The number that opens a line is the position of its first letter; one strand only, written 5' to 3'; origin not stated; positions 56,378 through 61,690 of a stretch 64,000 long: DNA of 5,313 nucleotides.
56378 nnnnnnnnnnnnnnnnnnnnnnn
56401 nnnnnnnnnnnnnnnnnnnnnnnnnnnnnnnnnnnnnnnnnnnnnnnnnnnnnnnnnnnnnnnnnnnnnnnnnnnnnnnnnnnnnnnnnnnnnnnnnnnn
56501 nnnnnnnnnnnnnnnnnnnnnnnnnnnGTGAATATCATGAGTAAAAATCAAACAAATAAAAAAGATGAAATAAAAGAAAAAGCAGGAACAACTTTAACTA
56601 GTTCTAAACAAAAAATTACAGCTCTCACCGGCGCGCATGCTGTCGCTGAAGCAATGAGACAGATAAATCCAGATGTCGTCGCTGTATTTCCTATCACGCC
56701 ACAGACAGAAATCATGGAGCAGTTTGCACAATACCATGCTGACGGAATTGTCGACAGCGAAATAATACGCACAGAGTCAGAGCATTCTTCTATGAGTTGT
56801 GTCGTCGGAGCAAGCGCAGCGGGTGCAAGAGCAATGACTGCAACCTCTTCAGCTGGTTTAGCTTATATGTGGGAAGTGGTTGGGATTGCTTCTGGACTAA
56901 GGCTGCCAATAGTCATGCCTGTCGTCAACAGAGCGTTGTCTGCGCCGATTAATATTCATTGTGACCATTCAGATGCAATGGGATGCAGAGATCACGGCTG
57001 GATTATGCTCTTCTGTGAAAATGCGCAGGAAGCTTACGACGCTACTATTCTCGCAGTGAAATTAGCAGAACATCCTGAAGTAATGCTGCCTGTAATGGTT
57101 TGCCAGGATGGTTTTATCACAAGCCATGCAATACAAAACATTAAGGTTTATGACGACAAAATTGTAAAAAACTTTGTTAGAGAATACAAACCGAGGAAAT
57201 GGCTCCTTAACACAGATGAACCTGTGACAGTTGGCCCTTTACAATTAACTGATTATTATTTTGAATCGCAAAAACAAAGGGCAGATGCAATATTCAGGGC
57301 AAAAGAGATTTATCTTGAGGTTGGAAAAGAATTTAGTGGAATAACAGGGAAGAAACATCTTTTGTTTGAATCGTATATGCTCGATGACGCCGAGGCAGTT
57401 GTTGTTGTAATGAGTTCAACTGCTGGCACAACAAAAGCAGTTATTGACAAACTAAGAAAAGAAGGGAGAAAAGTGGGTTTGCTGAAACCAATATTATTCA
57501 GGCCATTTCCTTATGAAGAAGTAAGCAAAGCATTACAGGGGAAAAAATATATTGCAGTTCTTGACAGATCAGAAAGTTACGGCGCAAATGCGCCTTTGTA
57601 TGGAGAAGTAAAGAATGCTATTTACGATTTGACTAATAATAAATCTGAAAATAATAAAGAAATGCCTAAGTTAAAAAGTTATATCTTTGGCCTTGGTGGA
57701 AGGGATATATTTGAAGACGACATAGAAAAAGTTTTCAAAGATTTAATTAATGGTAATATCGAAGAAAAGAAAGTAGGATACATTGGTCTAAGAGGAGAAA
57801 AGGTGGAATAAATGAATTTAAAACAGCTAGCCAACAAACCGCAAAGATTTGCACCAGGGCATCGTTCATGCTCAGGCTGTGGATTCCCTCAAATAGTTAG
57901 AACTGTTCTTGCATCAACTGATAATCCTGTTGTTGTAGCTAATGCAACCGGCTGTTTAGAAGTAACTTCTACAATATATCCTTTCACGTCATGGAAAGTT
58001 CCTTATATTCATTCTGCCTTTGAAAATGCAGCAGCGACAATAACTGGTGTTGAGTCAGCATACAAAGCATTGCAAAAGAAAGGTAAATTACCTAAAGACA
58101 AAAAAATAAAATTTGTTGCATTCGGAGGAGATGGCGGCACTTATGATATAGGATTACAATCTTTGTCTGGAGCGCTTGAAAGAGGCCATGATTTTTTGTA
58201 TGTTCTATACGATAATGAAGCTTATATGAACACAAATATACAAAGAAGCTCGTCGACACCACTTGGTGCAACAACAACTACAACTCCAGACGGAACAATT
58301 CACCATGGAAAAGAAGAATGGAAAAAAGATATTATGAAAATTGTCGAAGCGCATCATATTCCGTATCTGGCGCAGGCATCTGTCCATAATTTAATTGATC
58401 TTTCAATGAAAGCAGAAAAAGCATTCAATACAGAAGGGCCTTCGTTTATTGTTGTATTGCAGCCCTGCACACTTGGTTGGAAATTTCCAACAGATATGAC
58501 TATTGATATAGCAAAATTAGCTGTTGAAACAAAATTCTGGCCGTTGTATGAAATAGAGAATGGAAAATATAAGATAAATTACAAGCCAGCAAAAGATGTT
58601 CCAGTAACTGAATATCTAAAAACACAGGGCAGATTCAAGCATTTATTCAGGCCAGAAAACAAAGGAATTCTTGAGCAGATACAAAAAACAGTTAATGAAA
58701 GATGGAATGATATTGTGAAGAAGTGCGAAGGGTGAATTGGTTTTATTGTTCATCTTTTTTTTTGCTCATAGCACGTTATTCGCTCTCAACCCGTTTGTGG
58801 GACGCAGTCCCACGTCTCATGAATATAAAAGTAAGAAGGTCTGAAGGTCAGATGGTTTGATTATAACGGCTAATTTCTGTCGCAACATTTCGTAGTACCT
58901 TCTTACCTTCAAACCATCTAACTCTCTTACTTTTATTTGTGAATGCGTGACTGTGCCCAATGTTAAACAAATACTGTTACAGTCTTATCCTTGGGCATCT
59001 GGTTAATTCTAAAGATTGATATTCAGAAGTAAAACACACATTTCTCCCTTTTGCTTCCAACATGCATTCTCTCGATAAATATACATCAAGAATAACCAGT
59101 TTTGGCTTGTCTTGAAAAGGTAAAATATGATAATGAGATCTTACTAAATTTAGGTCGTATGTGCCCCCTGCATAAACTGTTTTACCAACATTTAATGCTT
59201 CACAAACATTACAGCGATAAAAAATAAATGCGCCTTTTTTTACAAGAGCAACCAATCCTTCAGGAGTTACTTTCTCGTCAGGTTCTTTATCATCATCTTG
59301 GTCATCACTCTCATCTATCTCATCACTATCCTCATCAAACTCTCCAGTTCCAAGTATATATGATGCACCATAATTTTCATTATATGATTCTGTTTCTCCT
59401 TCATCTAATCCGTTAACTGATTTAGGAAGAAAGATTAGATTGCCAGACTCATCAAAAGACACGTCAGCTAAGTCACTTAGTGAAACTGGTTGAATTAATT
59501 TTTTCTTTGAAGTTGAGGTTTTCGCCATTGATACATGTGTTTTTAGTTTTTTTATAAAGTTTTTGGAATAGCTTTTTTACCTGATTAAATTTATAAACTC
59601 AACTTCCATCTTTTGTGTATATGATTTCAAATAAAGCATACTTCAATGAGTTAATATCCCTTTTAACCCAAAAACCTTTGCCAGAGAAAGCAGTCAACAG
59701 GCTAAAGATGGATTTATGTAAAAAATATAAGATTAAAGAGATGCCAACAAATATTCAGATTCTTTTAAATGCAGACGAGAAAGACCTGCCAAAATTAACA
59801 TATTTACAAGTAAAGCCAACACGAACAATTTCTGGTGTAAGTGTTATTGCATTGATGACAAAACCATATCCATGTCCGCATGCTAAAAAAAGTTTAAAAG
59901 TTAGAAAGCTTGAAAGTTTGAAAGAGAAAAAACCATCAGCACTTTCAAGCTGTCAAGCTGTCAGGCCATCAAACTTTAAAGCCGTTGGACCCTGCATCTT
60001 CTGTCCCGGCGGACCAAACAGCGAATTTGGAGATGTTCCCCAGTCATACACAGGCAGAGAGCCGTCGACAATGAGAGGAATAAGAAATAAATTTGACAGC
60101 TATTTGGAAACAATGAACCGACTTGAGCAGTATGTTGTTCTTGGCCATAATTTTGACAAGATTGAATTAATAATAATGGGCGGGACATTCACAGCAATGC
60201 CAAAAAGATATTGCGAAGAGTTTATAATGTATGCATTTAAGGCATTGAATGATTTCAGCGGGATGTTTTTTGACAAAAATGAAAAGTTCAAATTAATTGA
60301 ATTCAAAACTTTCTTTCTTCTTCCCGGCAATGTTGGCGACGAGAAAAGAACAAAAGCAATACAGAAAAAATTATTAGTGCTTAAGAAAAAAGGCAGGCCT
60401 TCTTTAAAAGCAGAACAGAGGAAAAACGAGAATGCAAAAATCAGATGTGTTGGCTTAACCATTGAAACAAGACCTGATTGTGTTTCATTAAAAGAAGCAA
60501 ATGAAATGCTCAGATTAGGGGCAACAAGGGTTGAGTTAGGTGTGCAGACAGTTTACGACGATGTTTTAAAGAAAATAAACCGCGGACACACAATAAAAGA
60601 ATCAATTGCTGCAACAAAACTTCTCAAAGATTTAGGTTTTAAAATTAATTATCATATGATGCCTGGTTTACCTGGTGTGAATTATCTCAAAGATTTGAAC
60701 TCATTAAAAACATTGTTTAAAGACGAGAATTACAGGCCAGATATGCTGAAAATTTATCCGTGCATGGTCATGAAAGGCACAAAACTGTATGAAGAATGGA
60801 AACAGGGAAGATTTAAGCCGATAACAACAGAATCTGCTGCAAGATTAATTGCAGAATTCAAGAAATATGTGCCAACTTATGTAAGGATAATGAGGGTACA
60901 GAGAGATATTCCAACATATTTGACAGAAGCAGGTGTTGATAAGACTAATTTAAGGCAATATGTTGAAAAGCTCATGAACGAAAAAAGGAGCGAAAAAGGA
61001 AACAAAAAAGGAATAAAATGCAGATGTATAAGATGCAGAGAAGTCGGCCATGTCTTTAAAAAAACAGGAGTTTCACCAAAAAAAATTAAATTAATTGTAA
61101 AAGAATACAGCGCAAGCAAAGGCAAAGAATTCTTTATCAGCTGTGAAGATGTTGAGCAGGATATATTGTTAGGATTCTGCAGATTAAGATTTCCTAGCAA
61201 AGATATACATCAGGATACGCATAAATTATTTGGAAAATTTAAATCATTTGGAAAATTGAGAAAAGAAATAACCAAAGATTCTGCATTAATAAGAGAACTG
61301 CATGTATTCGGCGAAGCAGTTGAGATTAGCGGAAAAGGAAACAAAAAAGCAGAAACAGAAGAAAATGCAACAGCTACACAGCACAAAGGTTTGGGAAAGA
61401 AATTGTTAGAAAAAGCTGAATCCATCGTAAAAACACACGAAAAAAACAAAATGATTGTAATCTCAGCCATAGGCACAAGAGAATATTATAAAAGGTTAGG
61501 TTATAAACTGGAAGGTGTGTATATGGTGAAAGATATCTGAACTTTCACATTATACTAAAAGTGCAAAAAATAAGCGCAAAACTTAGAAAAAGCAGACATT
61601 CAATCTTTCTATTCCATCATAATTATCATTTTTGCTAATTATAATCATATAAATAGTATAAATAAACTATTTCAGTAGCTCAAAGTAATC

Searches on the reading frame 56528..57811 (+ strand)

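Call 22: search_protein_families(library=pfam, proteins=[window:56528-57811:+], max_evalue=0.001)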
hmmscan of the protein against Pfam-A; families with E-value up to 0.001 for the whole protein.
window:56528-57811:+ (427 aa): 2 families
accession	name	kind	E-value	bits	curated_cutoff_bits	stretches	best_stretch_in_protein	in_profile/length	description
PF01855.24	POR_N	-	1.3e-74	251.3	27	1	41-264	1-228/231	Pyruvate flavodoxin/ferredoxin oxidoreductase, thiamine diP-bdg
PF17147.9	PFOR_II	-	3.6e-27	95.1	27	1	288-398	1-101/102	Pyruvate:ferredoxin oxidoreductase core domain II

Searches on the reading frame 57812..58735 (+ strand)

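Call 22: search_protein_families(library=pfam, proteins=[window:57812-58735:+], max_evalue=0.001)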
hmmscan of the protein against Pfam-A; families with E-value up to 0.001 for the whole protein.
window:57812-58735:+ (307 aa): 1 family
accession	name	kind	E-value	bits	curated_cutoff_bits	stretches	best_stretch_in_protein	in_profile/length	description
PF02775.26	TPP_enzyme_C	-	6.8e-20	71.8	21.9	1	46-215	2-151/151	Thiamine pyrophosphate enzyme, C-terminal TPP binding domain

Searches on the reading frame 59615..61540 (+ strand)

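Call 22: search_protein_families(library=pfam, proteins=[window:59615-61540:+], max_evalue=0.001)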
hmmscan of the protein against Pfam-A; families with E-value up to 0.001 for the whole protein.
window:59615-61540:+ (641 aa): 4 families
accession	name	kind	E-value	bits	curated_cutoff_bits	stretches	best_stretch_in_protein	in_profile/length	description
PF16199.10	Radical_SAM_C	-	1.1e-22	80.4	31.9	1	375-455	1-84/85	Radical_SAM C-terminal domain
PF04055.27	Radical_SAM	-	9.5e-17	62.1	29.5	1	135-357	19-156/166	Radical SAM superfamily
PF23613.1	ELP3_N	-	2.7e-08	34.1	27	1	10-72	5-70/70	ELP3 N-terminal domain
PF13673.13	Acetyltransf_10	-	2.3e-05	24.8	23.6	1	587-631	62-108/128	Acetyltransferase (GNAT) domain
